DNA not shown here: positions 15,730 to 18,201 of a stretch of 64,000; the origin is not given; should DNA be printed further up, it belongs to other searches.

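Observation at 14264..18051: Orphan 723-aa adenosine-deaminase-fold protein with extra domains, translationally coupled to a CBS-regulated pyrophosphatase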

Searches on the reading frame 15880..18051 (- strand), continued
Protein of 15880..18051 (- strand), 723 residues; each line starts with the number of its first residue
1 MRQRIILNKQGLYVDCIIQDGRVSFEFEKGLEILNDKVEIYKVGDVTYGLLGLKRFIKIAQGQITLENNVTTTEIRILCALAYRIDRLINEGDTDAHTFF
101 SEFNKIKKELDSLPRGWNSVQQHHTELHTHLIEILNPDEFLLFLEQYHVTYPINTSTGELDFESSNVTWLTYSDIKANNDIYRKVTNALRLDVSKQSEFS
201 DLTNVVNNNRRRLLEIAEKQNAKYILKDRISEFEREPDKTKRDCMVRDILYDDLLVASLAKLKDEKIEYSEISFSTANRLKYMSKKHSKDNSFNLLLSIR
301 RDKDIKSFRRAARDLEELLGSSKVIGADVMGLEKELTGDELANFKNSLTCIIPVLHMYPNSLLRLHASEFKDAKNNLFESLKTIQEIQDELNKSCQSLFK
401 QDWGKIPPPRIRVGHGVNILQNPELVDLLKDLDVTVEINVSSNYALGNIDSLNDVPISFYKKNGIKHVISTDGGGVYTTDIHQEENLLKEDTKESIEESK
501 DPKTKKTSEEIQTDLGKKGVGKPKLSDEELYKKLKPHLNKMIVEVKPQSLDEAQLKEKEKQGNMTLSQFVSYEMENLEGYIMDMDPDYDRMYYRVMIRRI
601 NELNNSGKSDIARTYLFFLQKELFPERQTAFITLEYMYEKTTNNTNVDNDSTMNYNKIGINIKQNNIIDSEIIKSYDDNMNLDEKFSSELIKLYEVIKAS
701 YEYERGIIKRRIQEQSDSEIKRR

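Call 17: find_encoding_contigs(protein=P0035, flank=7000, max_places=2)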
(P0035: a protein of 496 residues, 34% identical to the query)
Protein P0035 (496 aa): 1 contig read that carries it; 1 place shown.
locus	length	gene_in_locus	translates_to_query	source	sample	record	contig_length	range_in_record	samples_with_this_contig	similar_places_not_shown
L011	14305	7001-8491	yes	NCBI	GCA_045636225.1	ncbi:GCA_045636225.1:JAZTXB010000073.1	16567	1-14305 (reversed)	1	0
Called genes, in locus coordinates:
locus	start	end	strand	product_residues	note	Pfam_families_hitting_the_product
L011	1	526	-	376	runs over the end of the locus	PF13936:HTH_38 (weak)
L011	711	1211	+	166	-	PF02620:YceD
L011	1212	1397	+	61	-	PF01783:Ribosomal_L32p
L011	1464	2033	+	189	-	-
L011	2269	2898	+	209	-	PF00702:Hydrolase, PF13419:HAD_2, PF13242:Hydrolase_like (weak)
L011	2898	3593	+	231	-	PF01791:DeoC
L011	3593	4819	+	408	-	PF00579:tRNA-synt_1b, PF22421:SYY_C-terminal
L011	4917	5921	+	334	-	PF00523:Fusion_gly (weak)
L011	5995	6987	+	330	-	PF13180:PDZ_2, PF05362:Lon_C (weak)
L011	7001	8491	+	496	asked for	PF00962:A_deaminase (weak)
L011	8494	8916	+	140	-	-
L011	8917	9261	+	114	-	-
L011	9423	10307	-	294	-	PF00126:HTH_1, PF03466:LysR_substrate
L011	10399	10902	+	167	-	-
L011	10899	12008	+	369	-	-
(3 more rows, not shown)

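Call 18: find_encoding_contigs(protein=P0042, flank=7000, max_places=2)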
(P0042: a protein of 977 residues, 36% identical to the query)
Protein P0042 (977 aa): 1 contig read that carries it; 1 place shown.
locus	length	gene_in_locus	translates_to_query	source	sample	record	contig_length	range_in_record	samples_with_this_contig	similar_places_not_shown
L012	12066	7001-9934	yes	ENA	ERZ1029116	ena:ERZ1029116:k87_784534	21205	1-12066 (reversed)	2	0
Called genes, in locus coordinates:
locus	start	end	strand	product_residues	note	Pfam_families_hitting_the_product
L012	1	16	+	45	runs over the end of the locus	-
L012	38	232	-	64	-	PF13459:Fer4_15, PF13370:Fer4_13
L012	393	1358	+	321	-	-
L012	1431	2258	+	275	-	-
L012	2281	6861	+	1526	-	PF14480:DNA_pol3_a_NI, PF01336:tRNA_anti-codon (weak), PF02811:PHP, PF00929:RNase_T, PF07733:DNA_pol3_alpha, PF17657:DNA_pol3_finger, PF14579:HHH_6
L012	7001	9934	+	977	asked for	PF00962:A_deaminase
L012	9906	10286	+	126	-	-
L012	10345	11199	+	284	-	PF01509:TruB_N, PF16198:TruB_C_2 (weak)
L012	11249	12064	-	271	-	?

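Call 22: find_related_loci(query=A1, collection=genome_contigs, flank=6000)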
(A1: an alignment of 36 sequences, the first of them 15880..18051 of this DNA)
Query A1 (723 aa) in genome_contigs; peptide patterns used: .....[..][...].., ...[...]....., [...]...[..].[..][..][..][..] (x = any residue, [..] = any of these).
87 stretches matched a pattern; 23 encode a relative of the query (tblastn E <= 1e-3); 22 distinct loci.
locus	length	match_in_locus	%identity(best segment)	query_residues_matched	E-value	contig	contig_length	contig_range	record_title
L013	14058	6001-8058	51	1-666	0e+0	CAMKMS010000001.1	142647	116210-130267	MAG: uncultured Tenericutes bacterium isolate SRR12081297_bin.29_metaWRAP_v1.3_MAG genome assembly, contig: ERZ12289777.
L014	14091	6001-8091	34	1-650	2e-120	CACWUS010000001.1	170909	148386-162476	MAG: uncultured Erysipelotrichaceae bacterium isolate RUG10929 genome assembly, contig: RUG10929_asm_1, whole genome sho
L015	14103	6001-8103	36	1-662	1e-118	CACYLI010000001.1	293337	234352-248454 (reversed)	MAG: uncultured Erysipelotrichaceae bacterium isolate RUG12046 genome assembly, contig: RUG12046_asm_1, whole genome sho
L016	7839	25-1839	35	101-650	6e-105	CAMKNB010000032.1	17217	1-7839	MAG: uncultured Tenericutes bacterium isolate SRR12081293_bin.88_metaWRAP_v1.3_MAG genome assembly, contig: ERZ12289773.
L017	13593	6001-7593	38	4-489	2e-98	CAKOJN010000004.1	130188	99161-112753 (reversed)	MAG: uncultured Bacilli bacterium isolate REFINED_METABAT215_TOP10_CONTIGS_1500_ASSEMBLY_K77_MERGED__Hadza_MoBio_hadza-I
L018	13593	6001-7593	38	4-489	4e-100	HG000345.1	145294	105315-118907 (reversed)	Clostridium sp. CAG:1000 genomic scaffold, scf30, whole genome shotgun sequence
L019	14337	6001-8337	34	5-646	3e-66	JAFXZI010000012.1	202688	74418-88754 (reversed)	MAG: Bacilli bacterium isolate RGIG6883 Sheep_Rumen-5__c4413, whole genome shotgun sequence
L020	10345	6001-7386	35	2-493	3e-65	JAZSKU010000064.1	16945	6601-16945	MAG: Bacilli bacterium isolate T1900044559_TS20190025.MAGScoT_cleanbin_000027 SGB_353_k141_2255314, whole genome shotgun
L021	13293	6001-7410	34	2-489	1e-58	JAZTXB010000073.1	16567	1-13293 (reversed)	MAG: Bacilli bacterium isolate T1900045331_YK20190020.MAGScoT_cleanbin_000028 SGB_6528_k141_965062, whole genome shotgun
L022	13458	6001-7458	31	7-522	1e-56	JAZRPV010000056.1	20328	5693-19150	MAG: Bacilli bacterium isolate T1900045371_YK20190061.MAGScoT_cleanbin_000010 SGB_6857_k141_2246735, whole genome shotgu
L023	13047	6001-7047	34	125-489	4e-52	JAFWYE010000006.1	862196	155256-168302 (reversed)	MAG: Bacilli bacterium isolate RGIG6178 Sheep_Rectum-1__c1181, whole genome shotgun sequence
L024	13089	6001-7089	30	119-498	1e-44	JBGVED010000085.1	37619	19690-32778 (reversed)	MAG: Bacilli bacterium isolate fecal_MAG_421 fecal_MAG_421_contig_0088, whole genome shotgun sequence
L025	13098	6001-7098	30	116-492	1e-39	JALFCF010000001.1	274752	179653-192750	MAG: Mycoplasmatota bacterium isolate SUG548 k141_87176, whole genome shotgun sequence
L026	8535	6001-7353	29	59-479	3e-39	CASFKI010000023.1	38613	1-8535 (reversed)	uncultured bacterium isolate Batch3_idba_bin.1484 genome assembly, contig: Batch3_idba_bin.1484.fa_k87_6614061, whole ge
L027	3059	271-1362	29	118-492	8e-37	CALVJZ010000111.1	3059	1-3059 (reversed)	MAG: uncultured Bacilli bacterium isolate BRZ_PS__bin38 genome assembly, contig: BRZ_PS__NODE_30631_length_3059_cov_5.71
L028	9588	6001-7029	30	118-484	1e-34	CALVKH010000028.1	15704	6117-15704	MAG: uncultured Bacilli bacterium isolate BRZ_DI__bin68 genome assembly, contig: BRZ_DI__NODE_3827_length_15704_cov_4.75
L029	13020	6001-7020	28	119-487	7e-33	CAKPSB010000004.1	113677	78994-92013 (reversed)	MAG: uncultured Bacilli bacterium isolate REFINED_METABAT215_TOP10_CONTIGS_1500_ASSEMBLY_K77_MERGED__Hadza_MoBio_hadza-I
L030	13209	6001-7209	29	125-493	3e-32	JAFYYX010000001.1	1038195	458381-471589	MAG: Bacilli bacterium isolate RGIG7548 Water_buffalos_Omasum-1__c71, whole genome shotgun sequence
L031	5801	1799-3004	28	119-485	6e-32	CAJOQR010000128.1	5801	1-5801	uncultured Acholeplasmatales bacterium isolate Rumen_Coassembly_mag_497 genome assembly, contig: k87_18289220, whole gen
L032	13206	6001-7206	28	119-485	2e-29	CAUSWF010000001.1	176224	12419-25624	MAG TPA_asm: uncultured Erysipelotrichaceae bacterium isolate SRR15839775_bin.9_MetaWRAP_v1.3_MAG genome assembly, conti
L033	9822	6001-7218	27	122-487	2e-25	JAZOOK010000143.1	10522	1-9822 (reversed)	MAG: Candidatus Coprovivens sp. isolate T1900045629_YK20190323.MAGScoT_cleanbin_000017 SGB_8053_k141_405949, whole genom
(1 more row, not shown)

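Call 26: predict_structure(alignment_id=A1)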
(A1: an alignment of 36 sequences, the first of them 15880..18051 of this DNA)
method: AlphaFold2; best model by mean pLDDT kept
length: 723 residues; sequences in the alignment: 36
mean_pLDDT: 83.7   pTM: 0.81
mean pLDDT of the five models: 83.7, 81.1, 79.4, 78.4, 78.5
residues with pLDDT >= 90: 337; 70-90: 281; 50-70: 57; < 50: 48
segments of 3 or more residues with pLDDT < 50: 493-496, 498-504, 646-676, 718-723
pLDDT, mean of each block of 10 residues (from residue 1): 91 92 89 92 93 93 92 88 83 72 83 87 90 93 93 93 89 93 92 81 88 88 76 58 83 96 94 91 92 94 87 93 91 77 92 95 90 88 95 93 90 90 95 91 65 86 90 83 84 48 68 93 92 89 81 88 91 85 67 88 93 94 84 89 52 34 37 49 67 85 89 61 33
secondary structure, 60 per line:
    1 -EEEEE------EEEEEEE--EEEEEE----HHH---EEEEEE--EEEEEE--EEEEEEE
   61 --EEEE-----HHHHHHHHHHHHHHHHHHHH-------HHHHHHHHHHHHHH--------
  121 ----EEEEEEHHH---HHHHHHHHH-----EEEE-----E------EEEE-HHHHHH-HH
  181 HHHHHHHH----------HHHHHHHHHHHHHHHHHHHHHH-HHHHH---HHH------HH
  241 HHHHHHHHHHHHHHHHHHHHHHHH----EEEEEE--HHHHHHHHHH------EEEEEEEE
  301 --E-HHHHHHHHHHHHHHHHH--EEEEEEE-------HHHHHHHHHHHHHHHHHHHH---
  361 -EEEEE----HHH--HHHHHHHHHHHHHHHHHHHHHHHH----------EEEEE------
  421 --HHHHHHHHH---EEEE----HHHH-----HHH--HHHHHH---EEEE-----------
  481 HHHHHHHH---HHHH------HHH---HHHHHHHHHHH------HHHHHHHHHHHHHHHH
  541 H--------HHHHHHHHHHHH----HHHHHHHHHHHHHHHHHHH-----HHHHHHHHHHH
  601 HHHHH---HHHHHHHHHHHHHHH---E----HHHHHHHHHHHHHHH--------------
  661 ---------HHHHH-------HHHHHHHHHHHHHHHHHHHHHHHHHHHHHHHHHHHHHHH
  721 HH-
elements in order (helices of 4 or more, strands of 3 or more residues): E2-6 E13-19 E22-27 E38-43 E46-51 E54-60 E63-66 H72-91 H99-112 E125-130 H137-145 E151-154 E167-170 H172-177 H179-188 H199-220 H222-226 H239-264 E269-274 H277-286 E293-300 H305-321 E324-330 H338-357 E362-366 H376-399 E410-414 H423-431 E435-438 H443-446 H457-462 E466-469 H481-488 H492-495 H508-518 H525-541 H550-561 H566-584 H590-605 H609-623 H632-646 H670-674 H682-722

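Call 28: search_protein_representatives(alignment_id=A1)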
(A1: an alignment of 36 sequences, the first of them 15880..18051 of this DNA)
Query: 36 sequences, 710 profile positions. Proteins with E-value up to 0.001 (for the whole library): 1373; up to 1e-10: 394; up to 1e-30: 129. The best 150 are listed.
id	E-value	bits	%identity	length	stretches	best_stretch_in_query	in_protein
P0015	1.8e-267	906.0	-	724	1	1-697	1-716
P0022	1.0e-249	847.3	-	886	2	4-681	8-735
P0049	2.7e-249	845.9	-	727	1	1-706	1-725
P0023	8.9e-247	837.6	-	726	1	3-706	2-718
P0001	8.0e-239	811.3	-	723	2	272-706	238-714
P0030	3.4e-185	634.0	-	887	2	185-677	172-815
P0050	6.2e-176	603.4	-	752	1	1-698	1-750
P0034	2.7e-158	545.1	-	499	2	279-552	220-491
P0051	6.5e-154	530.6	-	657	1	2-695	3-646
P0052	4.0e-143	494.9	-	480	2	273-534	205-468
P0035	1.8e-139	482.9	-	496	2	276-544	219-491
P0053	6.8e-139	481.0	-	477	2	276-544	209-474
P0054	1.8e-128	446.5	-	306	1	317-606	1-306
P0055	3.2e-103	363.0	-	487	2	275-548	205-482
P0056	2.1e-102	360.4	-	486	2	273-544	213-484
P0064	4.5e-92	326.2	-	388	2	276-544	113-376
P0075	7.7e-84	299.0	-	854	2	272-671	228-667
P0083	1.3e-78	281.7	-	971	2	3-434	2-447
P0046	9.2e-63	229.3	-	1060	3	445-691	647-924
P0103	1.8e-56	208.5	-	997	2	26-589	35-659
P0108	3.7e-50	187.6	-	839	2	281-606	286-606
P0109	3.4e-49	184.5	-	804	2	294-605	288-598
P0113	3.3e-47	177.9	-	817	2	281-610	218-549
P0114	1.6e-46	175.6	-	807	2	293-590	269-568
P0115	1.5e-45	172.4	-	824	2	285-558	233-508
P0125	2.1e-41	158.7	-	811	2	289-615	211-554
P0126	3.1e-41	158.1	-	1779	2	286-565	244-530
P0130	5.4e-40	154.0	-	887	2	290-575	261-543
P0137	1.1e-38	149.7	-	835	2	285-600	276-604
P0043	2.5e-34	135.3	-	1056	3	204-695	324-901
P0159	2.1e-32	129.0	-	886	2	299-544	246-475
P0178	2.2e-28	115.6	-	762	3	446-547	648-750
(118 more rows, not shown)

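Call 29: search_protein_families(library=padloc, proteins=[P0108, P0109, P0113, P0114, P0115, P0125, P0137, P0126, P0083, P0075], max_evalue=0.001)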
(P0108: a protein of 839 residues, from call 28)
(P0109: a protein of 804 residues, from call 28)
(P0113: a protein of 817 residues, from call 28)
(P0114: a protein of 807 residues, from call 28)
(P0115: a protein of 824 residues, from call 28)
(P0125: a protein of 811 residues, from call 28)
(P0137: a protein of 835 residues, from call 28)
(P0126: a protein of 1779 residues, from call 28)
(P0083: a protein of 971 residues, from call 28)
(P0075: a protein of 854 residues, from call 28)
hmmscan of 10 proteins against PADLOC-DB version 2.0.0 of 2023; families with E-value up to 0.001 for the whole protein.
P0108 (839 aa): 1 family
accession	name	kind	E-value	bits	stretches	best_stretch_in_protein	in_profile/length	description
PDLC01908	CARF5--CARF_ADA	-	3.4e-13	47.3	1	163-525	230-556/605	-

P0109 (804 aa): 1 family
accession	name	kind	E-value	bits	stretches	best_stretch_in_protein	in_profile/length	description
PDLC01908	CARF5--CARF_ADA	-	4.9e-09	33.6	1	441-537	473-569/605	-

P0113 (817 aa): 1 family
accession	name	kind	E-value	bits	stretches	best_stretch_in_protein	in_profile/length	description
PDLC01908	CARF5--CARF_ADA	-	4.4e-13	47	1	129-457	261-556/605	-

P0114 (807 aa): 1 family
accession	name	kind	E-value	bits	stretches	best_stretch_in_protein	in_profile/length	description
PDLC01908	CARF5--CARF_ADA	-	9.2e-12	42.6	1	346-503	417-562/605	-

P0115 (824 aa): 1 family
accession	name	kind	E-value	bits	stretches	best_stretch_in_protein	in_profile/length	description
PDLC01908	CARF5--CARF_ADA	-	4.2e-11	40.4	1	132-358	259-456/605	-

P0125 (811 aa): 1 family
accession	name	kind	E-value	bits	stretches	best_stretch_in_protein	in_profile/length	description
PDLC01908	CARF5--CARF_ADA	-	2.6e-13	47.7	1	104-332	257-456/605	-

P0137 (835 aa): 1 family
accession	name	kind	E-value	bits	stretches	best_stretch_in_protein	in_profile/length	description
PDLC01908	CARF5--CARF_ADA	-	2.9e-17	60.8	2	445-552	473-588/605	-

P0126 (1779 aa): 1 family
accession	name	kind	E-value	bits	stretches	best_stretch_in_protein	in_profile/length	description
PDLC01908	CARF5--CARF_ADA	-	7.3e-14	49.5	2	136-368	253-456/605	-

P0083 (971 aa): 1 family
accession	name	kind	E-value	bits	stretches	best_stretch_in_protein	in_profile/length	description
PDLC01908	CARF5--CARF_ADA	-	1.2e-09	35.6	1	582-656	473-554/605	-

P0075 (854 aa): 1 family
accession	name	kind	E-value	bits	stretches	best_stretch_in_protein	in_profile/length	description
PDLC01908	CARF5--CARF_ADA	-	1.3e-10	38.7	1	412-484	473-552/605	-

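Call 30: fold_search(model_id=the predicted structure, library=pdb)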
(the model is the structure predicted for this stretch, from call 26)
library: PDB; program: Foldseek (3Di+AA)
matches with E <= 10: 596; with E <= 0.001: 72
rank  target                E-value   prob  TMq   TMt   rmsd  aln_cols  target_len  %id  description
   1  9nte_C                8.5e-09  1.00  0.34  0.47  13.8       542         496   14  Helix pomatia AMP deaminase (HPAMPD) apoenzyme (released 2025-06-18)
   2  9nte_A                1.1e-08  1.00  0.34  0.48  15.0       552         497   14  Helix pomatia AMP deaminase (HPAMPD) apoenzyme (released 2025-06-18)
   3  8qch_D                1.5e-08  1.00  0.31  0.58  11.7       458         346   15  Human Adenosine deaminase-like protein in complex with compound AT8001 (released 2024-07-31)
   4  8qch_G                1.9e-08  1.00  0.32  0.61  11.8       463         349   15  Human Adenosine deaminase-like protein in complex with compound AT8001 (released 2024-07-31)
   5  9nte_B                2.2e-08  1.00  0.35  0.47  13.8       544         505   15  Helix pomatia AMP deaminase (HPAMPD) apoenzyme (released 2025-06-18)
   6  8qch_A                2.4e-08  1.00  0.31  0.59  11.8       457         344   15  Human Adenosine deaminase-like protein in complex with compound AT8001 (released 2024-07-31)
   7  8qch_H                3.3e-08  1.00  0.32  0.60  11.8       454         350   15  Human Adenosine deaminase-like protein in complex with compound AT8001 (released 2024-07-31)
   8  9ntg_B                3.7e-08  1.00  0.35  0.47  17.1       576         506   14  Helix pomatia AMP deaminase (HPAMPD) in complex with Pentostatin (released 2025-06-18)
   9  9nti_B                4.2e-08  1.00  0.33  0.47  14.0       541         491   15  Chimeric Adenosine deaminase growth factor (ADGF) apoenzyme (released 2025-06-25)
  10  9nte_D                8.0e-08  1.00  0.36  0.50  13.5       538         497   14  Helix pomatia AMP deaminase (HPAMPD) apoenzyme (released 2025-06-18)
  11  9nti_A                1.1e-07  1.00  0.33  0.47  13.4       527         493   16  Chimeric Adenosine deaminase growth factor (ADGF) apoenzyme (released 2025-06-25)
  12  9ntk_A                1.7e-07  1.00  0.35  0.49  14.2       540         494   15  Chimeric Adenosine deaminase growth factor (ADGF) in complex with pentostatin monophosphate (released 2025-06-18)
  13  3lgd_A                3.6e-07  1.00  0.33  0.47  15.0       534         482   15  Crystal structure of human adenosine deaminase growth factor, adenosine deaminase type 2 (ADA2) (released 2010-02-09)
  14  6ii7                  4.0e-07  1.00  0.29  0.54  10.5       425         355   17  Crystal structure of Plasmodium falciparum adenosine deaminase C27Q+L227I mutant co-complexed with Zn ion, hypoxanthine  (released 2019-05-01)
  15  2amx_B                1.0e-06  1.00  0.24  0.45  13.9       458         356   15  Crystal structure of Plasmodium Yoelii Adenosine deaminase (PY02076) (released 2005-09-20)
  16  8hu6_D                1.1e-06  1.00  0.29  0.33  22.7       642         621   12  AMP deaminase 2 in complex with AMP (released 2023-01-18)
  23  7rtg_A                4.5e-06  1.00  0.28  0.53  10.7       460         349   14  Crystal Structure of the Human Adenosine Deaminase 1 (released 2022-01-12)
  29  7rtg_B                1.0e-05  1.00  0.31  0.59   8.4       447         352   13  Crystal Structure of the Human Adenosine Deaminase 1 (released 2022-01-12)
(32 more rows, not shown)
